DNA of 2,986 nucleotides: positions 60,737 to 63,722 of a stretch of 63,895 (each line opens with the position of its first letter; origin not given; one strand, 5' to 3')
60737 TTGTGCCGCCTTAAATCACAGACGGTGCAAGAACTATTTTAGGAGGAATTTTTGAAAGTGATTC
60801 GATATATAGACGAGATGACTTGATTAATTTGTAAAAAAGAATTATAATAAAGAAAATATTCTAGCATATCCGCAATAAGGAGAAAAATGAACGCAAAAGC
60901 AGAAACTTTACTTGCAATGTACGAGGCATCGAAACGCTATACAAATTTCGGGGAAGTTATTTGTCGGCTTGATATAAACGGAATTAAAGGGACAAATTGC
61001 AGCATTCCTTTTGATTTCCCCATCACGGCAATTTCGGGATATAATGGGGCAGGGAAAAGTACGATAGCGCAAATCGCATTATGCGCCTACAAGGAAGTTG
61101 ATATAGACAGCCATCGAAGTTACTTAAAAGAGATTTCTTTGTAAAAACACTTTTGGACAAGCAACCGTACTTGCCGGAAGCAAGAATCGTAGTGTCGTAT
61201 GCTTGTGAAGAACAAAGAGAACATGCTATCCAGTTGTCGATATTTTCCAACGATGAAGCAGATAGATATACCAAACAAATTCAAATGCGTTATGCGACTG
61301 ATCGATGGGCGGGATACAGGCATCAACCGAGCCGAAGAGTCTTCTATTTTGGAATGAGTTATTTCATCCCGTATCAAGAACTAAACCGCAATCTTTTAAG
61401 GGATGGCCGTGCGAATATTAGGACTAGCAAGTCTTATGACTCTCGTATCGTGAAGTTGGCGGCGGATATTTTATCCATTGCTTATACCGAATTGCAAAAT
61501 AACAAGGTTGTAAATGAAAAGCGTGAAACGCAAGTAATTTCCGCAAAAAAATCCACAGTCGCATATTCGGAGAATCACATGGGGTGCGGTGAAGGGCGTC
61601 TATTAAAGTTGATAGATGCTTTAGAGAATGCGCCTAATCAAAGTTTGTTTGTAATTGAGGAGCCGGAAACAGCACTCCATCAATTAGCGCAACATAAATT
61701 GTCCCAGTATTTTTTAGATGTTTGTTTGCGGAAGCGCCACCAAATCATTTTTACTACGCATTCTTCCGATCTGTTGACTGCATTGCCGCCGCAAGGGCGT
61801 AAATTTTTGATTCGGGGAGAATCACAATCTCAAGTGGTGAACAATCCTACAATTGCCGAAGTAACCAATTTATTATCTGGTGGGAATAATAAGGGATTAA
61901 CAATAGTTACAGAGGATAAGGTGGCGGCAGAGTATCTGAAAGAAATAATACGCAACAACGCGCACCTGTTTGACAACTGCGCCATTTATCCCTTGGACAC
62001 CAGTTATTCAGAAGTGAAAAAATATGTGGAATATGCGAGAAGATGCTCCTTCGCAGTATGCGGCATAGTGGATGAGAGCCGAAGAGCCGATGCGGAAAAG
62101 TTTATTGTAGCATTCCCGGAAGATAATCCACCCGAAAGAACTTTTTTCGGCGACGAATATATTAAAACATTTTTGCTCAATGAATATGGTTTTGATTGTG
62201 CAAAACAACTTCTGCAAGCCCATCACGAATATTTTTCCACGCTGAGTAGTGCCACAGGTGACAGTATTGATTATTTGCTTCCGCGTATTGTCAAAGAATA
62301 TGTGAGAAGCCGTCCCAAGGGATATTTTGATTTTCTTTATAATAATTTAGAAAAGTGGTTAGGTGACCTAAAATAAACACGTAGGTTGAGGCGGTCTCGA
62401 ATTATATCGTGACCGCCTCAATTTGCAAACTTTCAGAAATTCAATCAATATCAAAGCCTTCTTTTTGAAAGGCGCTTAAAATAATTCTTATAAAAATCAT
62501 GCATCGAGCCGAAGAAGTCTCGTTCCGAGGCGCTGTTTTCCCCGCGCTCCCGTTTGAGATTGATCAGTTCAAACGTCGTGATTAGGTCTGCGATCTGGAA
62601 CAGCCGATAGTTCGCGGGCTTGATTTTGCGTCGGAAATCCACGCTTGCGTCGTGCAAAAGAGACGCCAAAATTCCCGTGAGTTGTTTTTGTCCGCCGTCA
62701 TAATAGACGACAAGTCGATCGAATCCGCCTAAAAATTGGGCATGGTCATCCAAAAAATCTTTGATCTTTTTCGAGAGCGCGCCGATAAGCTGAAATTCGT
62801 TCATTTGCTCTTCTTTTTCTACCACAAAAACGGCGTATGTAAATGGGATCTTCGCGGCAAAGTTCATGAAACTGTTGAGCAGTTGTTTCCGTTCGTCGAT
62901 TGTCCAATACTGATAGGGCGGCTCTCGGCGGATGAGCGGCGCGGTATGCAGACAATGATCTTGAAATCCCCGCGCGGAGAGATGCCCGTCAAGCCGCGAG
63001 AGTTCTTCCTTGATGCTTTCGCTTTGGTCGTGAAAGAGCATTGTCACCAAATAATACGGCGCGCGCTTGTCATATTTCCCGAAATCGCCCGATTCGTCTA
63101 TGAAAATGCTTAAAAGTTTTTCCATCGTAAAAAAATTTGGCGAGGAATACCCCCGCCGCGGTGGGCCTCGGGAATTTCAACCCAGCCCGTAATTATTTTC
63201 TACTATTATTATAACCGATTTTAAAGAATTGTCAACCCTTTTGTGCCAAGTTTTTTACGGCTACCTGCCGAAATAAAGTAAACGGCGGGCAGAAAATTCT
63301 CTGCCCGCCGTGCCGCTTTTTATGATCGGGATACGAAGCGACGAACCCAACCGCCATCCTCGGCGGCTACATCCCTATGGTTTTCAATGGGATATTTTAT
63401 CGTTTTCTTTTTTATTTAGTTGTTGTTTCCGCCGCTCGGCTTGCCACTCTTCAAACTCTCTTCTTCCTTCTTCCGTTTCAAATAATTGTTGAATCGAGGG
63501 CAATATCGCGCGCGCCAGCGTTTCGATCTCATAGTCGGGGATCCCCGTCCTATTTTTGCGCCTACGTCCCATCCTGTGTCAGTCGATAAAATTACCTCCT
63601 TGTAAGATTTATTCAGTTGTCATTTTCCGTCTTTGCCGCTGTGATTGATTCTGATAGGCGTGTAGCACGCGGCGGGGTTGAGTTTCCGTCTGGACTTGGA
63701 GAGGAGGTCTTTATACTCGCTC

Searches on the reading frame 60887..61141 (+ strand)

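Call 7: search_protein_families(library=pfam, proteins=[window:60887-61141:+], max_evalue=0.1)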
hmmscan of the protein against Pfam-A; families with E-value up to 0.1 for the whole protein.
window:60887-61141:+ (85 aa): 7 families
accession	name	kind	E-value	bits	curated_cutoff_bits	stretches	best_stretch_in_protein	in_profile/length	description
PF13476.12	AAA_23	-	4.3e-07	31.2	27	1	32-62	6-37/201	AAA domain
PF13175.12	AAA_15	-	0.0011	19.1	32.1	1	35-63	13-42/374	AAA ATPase domain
PF02463.25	SMC_N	-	0.0022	17.9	40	1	27-61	4-41/220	RecF/RecN/SMC N terminal domain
PF13555.12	AAA_29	-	0.0053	16.9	27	1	41-60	18-38/61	P-loop containing region of AAA domain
PF00005.33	ABC_tran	-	0.0084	17.2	25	1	46-65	13-32/137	ABC transporter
PF04310.18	MukB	-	0.077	13.1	23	1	43-64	25-46/226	MukB N-terminal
PF20720.3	nSTAND3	-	0.095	12.8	27.2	0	48-70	21-43/155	Novel STAND NTPase 3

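Call 8: search_protein_families(library=phrogs, proteins=[window:60887-61141:+], max_evalue=0.1)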
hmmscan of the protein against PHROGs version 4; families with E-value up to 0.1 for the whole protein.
window:60887-61141:+ (85 aa): 10 families
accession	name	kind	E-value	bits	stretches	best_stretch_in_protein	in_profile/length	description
phrog_3940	-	unknown function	1.8e-09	38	1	25-69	5-53/537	-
phrog_77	-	DNA, RNA and nucleotide metabolism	0.0014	18.2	1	27-61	300-337/967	SbcC-like subunit of palindrome specific endonuclease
phrog_7507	-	unknown function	0.003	18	1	27-63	6-43/483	-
phrog_8323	-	unknown function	0.0042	16.6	1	28-63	54-90/623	-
phrog_2392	-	moron, auxiliary metabolic gene and host takeover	0.006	15.9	1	46-64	509-527/726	ABC transporter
phrog_9802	-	unknown function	0.0088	16.1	1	31-65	12-46/438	-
phrog_293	-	moron, auxiliary metabolic gene and host takeover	0.041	12.8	1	46-63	451-468/1058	ABC transporter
phrog_14430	-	unknown function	0.048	13.9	1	45-72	22-49/444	-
phrog_2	-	head and packaging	0.082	12.6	1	21-67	143-188/807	terminase large subunit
phrog_800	-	head and packaging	0.098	12.2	0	46-64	34-52/511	terminase small subunit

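Call 9: search_protein_families(library=ncbifam, proteins=[window:60887-61141:+], max_evalue=0.1)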
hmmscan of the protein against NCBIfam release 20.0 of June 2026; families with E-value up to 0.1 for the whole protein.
window:60887-61141:+ (85 aa): 15 families
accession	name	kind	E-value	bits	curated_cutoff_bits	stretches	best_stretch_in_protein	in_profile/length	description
NF040873.1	AztA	equivalog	0.0075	15.9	220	1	45-63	19-37/191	zinc ABC transporter ATP-binding protein AztA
TIGR02169.1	SMC_prok_A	equivalog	0.012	13.3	729.4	1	36-61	15-40/1165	chromosome segregation protein SMC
NF010167.0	PRK13648.1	subfamily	0.015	14.6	241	1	46-66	37-57/269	energy-coupling factor transporter ATPase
NF041760.1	PtuA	equivalog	0.015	14.2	500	1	27-62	54-90/524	retron Ec78 anti-phage system effector ATPase PtuA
NF010068.0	PRK13548.1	equivalog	0.018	14.1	261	1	46-70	33-56/261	heme ABC transporter ATP-binding protein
TIGR01851.1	argC_other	equivalog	0.03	13.6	229.85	1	40-73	133-168/310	N-acetyl-gamma-glutamyl-phosphate reductase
TIGR01978.1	sufC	equivalog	0.052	12.9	212.8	1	46-74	28-55/243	Fe-S cluster assembly ATPase SufC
NF045998.1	cleave_ABC_plasm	equivalog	0.058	11.6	500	1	47-68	496-517/673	Mbov_0121 family peptidase domain-containing ABC transporter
NF002244.0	PRK01156.1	equivalog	0.058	11.4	847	1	36-61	15-40/895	DNA double-strand break repair ATPase Rad50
TIGR04520.1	ECF_ATPase_1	equivalog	0.074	12.5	315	1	47-64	31-48/269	energy-coupling factor transporter ATPase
NF011692.0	PRK15112.1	equivalog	0.077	12.6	452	1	5-63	2-59/269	putrescine export ABC transporter ATP-binding protein SapF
NF005576.0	PRK07261.1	equivalog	0.081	12.7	224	0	48-64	4-20/171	DNA topology modulation protein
NF010157.0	PRK13636.1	equivalog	0.089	11.9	463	1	32-62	21-50/285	cobalt transporter ATP-binding subunit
NF040905.2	GguA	equivalog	0.09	11.1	810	1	46-74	29-57/500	multiple monosaccharide ABC transporter ATP-binding protein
NF041034.1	Rad50_Sulf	equivalog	0.091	10.6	1000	1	38-61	17-40/872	DNA double-strand break repair ATPase Rad50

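Call 50: search_protein_families(library=padloc, proteins=[window:60887-61141:+], max_evalue=0.001)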
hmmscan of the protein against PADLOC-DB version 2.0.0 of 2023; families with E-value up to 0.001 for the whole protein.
window:60887-61141:+ (85 aa): 4 families
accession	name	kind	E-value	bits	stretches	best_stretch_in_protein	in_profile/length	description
PDLC04149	HEC-04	-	1.3e-11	41.8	1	17-72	19-75/494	-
PDLC04135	mad3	-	3.2e-06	24.9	1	27-66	4-44/374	mads_3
PDLC03878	NsnB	-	0.00027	18.8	1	25-74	2-51/345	-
PDLC02979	AriA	-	0.00064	17.6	1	37-63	16-42/373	-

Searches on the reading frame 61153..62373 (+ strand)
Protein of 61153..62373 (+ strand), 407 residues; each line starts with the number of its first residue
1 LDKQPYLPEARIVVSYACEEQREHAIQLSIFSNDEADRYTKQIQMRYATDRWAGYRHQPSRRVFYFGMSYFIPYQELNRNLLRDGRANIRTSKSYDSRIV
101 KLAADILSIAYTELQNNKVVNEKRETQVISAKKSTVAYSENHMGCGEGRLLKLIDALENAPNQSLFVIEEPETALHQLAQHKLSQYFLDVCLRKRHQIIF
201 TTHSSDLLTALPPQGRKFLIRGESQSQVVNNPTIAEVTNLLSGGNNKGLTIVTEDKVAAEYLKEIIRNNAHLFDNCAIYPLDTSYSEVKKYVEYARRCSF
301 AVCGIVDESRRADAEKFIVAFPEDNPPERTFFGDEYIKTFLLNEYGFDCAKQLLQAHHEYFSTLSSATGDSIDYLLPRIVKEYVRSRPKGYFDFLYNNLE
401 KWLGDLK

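Call 7: search_protein_families(library=pfam, proteins=[window:61153-62373:+], max_evalue=0.1)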
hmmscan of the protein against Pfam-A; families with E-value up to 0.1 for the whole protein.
window:61153-62373:+ (407 aa): 3 families
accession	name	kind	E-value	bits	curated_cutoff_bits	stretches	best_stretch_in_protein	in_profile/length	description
PF13175.12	AAA_15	-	5.9e-12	46.3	32.1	1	104-207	265-373/374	AAA ATPase domain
PF13304.12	AAA_21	-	9.6e-12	46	27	1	126-207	221-302/304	AAA domain, putative AbiEii toxin, Type IV TA system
PF11398.14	DUF2813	-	0.037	13.8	21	1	164-227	285-344/372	Protein of unknown function (DUF2813)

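Call 8: search_protein_families(library=phrogs, proteins=[window:61153-62373:+], max_evalue=0.1)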
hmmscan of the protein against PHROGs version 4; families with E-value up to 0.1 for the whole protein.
window:61153-62373:+ (407 aa): 10 families
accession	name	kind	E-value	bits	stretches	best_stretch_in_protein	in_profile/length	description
phrog_3940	-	unknown function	1.4e-44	153.8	1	37-332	130-437/537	-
phrog_4747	-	unknown function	2.7e-10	41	1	152-226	317-397/610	-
phrog_25246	-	moron, auxiliary metabolic gene and host takeover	7.5e-08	32.3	1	115-211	232-327/616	ABC transporter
phrog_7507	-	unknown function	1.1e-05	26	1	110-205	354-447/483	-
phrog_5836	-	unknown function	2.7e-05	23.3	1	151-214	297-357/1071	-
phrog_9802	-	unknown function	3.3e-05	24.1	1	70-242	183-362/438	-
phrog_21420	-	unknown function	8.1e-05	22.3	1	141-210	504-572/654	-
phrog_14430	-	unknown function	0.0005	20.4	1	158-268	333-431/444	-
phrog_19212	-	unknown function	0.024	14.2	1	146-233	342-434/550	-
phrog_8066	-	unknown function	0.035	14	1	113-234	333-454/522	-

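Call 9: search_protein_families(library=ncbifam, proteins=[window:61153-62373:+], max_evalue=0.1)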
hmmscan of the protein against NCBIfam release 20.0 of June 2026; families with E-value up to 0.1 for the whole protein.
window:61153-62373:+ (407 aa): 3 families
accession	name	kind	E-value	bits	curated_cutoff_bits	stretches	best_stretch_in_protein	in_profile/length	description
TIGR04074.1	bacter_Hen1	equivalog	0.0089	14.6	340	1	113-183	259-326/462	3' terminal RNA ribose 2'-O-methyltransferase Hen1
NF038234.1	retron_eff_Eco8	equivalog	0.01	14.5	250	1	152-208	261-325/679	retron Eco8 family effector endonuclease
NF010059.0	PRK13536.1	equivalog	0.037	12.8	549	1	143-204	175-233/342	nodulation factor ABC transporter ATP-binding protein NodI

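Call 50: search_protein_families(library=padloc, proteins=[window:61153-62373:+], max_evalue=0.001)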
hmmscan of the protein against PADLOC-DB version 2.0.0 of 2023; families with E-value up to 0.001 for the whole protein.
window:61153-62373:+ (407 aa): 59 families (the best 25 are shown)
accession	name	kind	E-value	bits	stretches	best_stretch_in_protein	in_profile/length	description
PDLC04149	HEC-04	-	2.6e-39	133.1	1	23-332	92-401/494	-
PDLC02914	ATPase-Toprim_I-B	-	8.7e-16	56.1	1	101-275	145-315/443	-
PDLC02980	AriA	-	3.8e-13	48.1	1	105-208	191-303/304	-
PDLC02979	AriA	-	7.8e-13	46.9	1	105-207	265-372/373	-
PDLC03878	NsnB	-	1.1e-12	46.3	1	91-211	167-284/345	-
PDLC04180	HEC-01A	-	1.8e-12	45.2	1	92-244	200-359/382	-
PDLC04179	HEC-01A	-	1.6e-10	38.7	1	148-228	345-425/459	-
PDLC04178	HEC-01A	-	9.7e-10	36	1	112-209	237-332/399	-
PDLC04182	HEC-01A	-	1.3e-09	35.5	1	140-246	283-390/406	-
PDLC02335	AbiLi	-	3e-09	34.4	1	149-211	182-243/326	AbiLi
PDLC04177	HEC-01A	-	3.7e-09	34.1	1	104-221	238-353/393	-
PDLC04611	PDC-M38A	-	2.1e-08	32.1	1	103-210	226-332/383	-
PDLC04391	PDC-M07A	-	5.1e-08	30.3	1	142-244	283-390/412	-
PDLC00289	PtuA1|PtuA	-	6.4e-08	30.1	1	120-230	205-314/404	AAA ATPase domain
PDLC00066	GajA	-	1.5e-07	28.4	1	164-237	280-350/567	AAA ATPase domain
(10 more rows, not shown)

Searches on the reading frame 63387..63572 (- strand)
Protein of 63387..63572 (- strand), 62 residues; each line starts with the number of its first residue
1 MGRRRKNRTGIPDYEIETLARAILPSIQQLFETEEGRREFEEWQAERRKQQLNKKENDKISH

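Call 7: search_protein_families(library=pfam, proteins=[window:63387-63572:-], max_evalue=0.1)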
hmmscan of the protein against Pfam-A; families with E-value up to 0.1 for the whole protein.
window:63387-63572:- (62 aa): 1 family
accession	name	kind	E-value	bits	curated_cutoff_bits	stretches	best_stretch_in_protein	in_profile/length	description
PF08564.16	CDC37_C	-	0.045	14.3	22.1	1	18-56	56-97/100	Cdc37 C terminal domain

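Call 8: search_protein_families(library=phrogs, proteins=[window:63387-63572:-], max_evalue=0.1)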
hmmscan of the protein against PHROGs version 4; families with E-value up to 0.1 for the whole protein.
window:63387-63572:- (62 aa): 0 families

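Call 9: search_protein_families(library=ncbifam, proteins=[window:63387-63572:-], max_evalue=0.1)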
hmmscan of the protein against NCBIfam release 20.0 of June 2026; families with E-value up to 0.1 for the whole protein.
window:63387-63572:- (62 aa): 0 families
